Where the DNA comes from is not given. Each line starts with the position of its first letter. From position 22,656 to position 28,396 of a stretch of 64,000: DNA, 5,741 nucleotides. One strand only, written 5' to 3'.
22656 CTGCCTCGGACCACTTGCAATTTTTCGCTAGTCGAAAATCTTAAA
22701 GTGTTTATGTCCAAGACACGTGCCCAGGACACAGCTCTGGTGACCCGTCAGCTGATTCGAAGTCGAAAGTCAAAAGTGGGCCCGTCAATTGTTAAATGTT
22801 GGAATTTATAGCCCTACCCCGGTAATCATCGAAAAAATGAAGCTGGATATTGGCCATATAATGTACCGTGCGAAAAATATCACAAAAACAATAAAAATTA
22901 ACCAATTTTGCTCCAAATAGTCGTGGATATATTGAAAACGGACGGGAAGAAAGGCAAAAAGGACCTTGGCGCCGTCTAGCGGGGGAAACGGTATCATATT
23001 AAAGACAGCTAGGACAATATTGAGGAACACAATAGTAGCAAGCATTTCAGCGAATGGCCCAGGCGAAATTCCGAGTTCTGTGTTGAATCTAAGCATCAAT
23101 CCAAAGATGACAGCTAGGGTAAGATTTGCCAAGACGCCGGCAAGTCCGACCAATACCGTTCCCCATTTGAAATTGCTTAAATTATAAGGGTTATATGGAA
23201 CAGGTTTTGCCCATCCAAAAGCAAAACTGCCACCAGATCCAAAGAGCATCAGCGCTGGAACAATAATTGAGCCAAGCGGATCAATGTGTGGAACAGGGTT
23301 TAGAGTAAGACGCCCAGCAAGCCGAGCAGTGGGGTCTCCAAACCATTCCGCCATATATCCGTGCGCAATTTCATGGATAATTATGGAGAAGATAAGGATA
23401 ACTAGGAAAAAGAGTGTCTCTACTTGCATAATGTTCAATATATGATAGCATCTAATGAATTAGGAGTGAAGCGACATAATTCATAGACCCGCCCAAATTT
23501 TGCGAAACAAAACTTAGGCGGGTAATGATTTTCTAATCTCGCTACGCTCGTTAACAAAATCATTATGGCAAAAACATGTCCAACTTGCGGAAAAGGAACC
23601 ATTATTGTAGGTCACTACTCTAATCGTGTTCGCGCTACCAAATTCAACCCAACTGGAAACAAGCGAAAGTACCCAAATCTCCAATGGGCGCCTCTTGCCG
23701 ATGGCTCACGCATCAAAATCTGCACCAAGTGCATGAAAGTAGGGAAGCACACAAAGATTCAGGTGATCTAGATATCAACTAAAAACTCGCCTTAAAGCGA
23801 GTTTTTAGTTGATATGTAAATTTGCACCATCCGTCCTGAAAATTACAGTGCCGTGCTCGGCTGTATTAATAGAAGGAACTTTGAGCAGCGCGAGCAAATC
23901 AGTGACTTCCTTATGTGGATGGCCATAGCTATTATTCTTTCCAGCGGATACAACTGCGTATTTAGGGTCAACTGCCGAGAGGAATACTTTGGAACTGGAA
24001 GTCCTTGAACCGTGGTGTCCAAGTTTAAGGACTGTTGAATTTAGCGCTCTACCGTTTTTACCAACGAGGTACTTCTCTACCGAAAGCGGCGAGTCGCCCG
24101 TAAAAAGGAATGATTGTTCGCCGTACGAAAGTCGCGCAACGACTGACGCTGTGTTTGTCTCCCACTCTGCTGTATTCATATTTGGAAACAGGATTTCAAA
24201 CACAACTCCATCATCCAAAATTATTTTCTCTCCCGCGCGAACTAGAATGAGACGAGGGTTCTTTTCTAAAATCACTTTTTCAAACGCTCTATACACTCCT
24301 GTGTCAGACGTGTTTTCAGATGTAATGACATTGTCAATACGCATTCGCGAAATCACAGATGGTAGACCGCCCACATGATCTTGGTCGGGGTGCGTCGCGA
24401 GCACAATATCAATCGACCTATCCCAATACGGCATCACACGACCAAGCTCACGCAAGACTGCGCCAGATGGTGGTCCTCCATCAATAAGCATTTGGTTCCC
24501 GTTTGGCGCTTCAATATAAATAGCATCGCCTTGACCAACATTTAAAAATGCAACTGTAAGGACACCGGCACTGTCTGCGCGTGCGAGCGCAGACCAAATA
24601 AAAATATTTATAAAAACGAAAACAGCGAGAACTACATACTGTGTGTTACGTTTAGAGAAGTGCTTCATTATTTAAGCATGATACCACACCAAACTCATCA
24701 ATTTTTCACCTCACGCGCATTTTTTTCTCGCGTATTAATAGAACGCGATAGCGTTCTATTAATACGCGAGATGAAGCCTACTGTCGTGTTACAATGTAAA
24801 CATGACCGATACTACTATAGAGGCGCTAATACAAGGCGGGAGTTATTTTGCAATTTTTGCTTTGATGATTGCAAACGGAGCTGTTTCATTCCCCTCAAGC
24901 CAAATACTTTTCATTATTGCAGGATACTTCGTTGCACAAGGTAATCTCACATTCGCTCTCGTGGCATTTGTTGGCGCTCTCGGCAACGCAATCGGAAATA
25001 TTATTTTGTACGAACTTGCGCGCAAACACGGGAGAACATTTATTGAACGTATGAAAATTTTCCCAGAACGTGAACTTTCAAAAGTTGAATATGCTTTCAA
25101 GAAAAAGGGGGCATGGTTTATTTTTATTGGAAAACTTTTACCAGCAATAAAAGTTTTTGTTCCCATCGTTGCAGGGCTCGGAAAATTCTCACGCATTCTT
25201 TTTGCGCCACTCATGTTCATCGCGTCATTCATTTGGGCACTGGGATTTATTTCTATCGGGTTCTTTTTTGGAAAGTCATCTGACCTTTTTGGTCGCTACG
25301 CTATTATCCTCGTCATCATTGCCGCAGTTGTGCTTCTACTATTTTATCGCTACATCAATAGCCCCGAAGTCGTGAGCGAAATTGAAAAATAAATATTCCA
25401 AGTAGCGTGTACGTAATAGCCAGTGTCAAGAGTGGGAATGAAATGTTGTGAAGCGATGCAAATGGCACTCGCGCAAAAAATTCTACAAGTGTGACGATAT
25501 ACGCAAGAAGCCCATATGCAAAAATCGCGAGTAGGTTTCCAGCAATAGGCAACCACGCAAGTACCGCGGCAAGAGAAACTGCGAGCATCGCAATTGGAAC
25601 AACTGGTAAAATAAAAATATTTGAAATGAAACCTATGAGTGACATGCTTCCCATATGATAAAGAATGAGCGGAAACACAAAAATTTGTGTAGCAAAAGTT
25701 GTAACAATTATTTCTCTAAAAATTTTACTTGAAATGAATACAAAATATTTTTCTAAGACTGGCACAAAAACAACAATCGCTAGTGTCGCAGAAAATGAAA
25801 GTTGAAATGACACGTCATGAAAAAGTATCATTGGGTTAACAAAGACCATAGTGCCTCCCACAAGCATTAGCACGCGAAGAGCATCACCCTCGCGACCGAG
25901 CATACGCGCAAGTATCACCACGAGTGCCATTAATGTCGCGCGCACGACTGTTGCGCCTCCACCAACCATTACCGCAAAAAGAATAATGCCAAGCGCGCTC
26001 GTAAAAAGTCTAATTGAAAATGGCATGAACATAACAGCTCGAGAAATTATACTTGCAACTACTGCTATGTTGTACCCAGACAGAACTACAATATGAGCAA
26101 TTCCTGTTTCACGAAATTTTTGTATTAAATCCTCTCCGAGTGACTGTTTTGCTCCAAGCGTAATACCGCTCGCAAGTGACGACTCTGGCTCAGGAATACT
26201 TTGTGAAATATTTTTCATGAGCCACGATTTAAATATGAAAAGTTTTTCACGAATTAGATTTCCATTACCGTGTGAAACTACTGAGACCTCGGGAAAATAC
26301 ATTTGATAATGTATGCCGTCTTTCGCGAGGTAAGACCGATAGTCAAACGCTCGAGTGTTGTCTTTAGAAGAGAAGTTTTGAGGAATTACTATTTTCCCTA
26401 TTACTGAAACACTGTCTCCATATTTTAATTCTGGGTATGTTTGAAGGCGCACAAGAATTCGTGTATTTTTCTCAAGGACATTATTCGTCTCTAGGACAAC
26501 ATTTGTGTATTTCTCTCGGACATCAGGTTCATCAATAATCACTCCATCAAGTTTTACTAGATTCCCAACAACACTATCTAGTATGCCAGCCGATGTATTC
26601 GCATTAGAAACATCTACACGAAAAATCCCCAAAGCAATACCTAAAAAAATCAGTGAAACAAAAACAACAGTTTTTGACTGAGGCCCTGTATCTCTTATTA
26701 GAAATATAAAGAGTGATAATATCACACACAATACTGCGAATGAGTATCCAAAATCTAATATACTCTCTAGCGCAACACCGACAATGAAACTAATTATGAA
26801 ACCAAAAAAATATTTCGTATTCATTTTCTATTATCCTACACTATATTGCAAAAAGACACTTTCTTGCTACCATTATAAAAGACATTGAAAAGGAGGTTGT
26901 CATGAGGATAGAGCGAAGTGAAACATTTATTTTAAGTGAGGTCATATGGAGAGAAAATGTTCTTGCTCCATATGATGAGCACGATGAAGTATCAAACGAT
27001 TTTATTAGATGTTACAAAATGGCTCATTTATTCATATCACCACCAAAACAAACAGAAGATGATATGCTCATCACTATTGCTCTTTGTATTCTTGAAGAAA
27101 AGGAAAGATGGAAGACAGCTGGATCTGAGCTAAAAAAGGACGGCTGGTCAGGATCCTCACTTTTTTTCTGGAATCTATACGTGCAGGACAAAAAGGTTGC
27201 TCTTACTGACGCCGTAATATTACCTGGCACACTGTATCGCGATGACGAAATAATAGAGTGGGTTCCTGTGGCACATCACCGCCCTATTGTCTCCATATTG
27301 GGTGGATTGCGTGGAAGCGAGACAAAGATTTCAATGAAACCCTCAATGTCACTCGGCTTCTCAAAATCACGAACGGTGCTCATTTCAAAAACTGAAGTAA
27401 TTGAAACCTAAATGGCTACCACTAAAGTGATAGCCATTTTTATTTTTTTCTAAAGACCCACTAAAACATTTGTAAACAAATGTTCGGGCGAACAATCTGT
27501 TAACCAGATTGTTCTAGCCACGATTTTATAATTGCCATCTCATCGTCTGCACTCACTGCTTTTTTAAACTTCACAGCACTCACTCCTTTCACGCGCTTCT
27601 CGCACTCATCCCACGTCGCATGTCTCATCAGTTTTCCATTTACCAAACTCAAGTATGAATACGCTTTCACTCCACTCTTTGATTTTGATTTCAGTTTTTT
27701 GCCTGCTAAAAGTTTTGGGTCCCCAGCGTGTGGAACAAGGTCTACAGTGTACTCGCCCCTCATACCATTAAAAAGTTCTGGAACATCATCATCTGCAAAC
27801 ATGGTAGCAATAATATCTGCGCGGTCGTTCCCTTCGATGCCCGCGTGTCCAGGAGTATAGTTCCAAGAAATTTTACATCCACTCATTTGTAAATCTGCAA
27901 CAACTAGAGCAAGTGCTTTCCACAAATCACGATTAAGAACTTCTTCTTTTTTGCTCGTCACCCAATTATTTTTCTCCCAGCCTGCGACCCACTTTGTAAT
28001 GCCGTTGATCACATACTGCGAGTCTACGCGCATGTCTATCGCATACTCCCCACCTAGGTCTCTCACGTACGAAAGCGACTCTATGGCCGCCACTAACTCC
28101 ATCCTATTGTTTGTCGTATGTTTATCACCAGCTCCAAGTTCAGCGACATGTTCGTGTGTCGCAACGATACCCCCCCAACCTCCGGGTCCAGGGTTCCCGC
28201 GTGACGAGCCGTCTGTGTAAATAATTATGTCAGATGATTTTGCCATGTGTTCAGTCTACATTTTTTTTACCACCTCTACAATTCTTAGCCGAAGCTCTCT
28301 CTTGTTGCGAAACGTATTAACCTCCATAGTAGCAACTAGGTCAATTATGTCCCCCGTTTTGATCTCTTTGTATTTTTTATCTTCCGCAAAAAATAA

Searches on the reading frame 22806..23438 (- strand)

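Call 64: search_protein_families(library=pfam, proteins=[window:22806-23438:-], max_evalue=0.001)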
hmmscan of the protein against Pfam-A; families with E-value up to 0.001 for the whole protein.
window:22806-23438:- (210 aa): 1 family
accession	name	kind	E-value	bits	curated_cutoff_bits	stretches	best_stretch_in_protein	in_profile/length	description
PF02163.28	Peptidase_M50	-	3.9e-13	49.7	27.2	2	130-188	160-218/221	Peptidase family M50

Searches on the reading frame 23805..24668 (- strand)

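Call 64: search_protein_families(library=pfam, proteins=[window:23805-24668:-], max_evalue=0.001)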
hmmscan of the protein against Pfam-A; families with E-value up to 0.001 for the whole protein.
window:23805-24668:- (287 aa): 3 families
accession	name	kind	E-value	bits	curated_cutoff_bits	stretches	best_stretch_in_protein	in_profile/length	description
PF00753.33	Lactamase_B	-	2.1e-15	57.6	22.7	1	43-243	2-195/196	Metallo-beta-lactamase superfamily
PF25281.1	MBL_MAP1B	-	2.7e-06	27.1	37.6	1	43-121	27-97/279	MAP1B MBL-like domain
PF12706.13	Lactamase_B_2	-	6e-05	23.2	27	1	61-193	4-143/200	Beta-lactamase superfamily domain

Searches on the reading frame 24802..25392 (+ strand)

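Call 64: search_protein_families(library=pfam, proteins=[window:24802-25392:+], max_evalue=0.001)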
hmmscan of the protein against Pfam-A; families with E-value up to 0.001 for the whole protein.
window:24802-25392:+ (196 aa): 1 family
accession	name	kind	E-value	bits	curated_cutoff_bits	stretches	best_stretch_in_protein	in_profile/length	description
PF09335.16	VTT_dom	-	5.2e-13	50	33.9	1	31-153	2-121/123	VTT domain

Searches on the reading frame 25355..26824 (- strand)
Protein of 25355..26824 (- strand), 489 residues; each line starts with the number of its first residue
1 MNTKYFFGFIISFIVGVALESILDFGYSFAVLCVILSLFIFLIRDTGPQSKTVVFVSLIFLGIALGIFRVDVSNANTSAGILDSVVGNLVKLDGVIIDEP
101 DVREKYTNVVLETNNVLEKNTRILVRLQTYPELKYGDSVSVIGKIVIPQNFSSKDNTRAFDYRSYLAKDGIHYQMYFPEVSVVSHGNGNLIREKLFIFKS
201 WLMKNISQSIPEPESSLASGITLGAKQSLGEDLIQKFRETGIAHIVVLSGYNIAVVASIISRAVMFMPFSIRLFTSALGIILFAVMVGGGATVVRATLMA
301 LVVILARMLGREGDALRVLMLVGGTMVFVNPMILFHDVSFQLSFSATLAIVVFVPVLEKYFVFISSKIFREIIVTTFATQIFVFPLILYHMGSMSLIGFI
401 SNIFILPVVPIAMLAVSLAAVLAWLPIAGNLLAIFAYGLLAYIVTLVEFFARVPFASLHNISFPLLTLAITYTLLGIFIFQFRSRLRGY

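Call 64: search_protein_families(library=pfam, proteins=[window:25355-26824:-], max_evalue=0.001)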
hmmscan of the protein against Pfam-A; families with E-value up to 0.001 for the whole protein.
window:25355-26824:- (489 aa): 2 families
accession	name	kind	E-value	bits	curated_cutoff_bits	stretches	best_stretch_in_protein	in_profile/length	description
PF03772.21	Competence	-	2e-45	155.7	23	1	221-482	1-267/270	Competence protein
PF13567.11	DUF4131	-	9e-21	74.7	31.6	1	29-182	9-164/165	Domain of unknown function (DUF4131)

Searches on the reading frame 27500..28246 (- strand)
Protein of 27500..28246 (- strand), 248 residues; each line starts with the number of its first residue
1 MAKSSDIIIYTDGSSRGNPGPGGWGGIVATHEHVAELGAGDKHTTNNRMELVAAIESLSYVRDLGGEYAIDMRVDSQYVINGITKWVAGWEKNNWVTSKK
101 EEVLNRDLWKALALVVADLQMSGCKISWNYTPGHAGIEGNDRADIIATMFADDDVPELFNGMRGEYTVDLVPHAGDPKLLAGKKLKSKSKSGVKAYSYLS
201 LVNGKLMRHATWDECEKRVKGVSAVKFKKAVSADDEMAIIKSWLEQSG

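Call 64: search_protein_families(library=pfam, proteins=[window:27500-28246:-], max_evalue=0.001)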
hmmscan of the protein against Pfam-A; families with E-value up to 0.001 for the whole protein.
window:27500-28246:- (248 aa): 1 family
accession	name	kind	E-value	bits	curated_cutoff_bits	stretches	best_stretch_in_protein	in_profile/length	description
PF00075.30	RNase_H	-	4.5e-36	124.6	25.8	1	6-148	3-137/141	RNase H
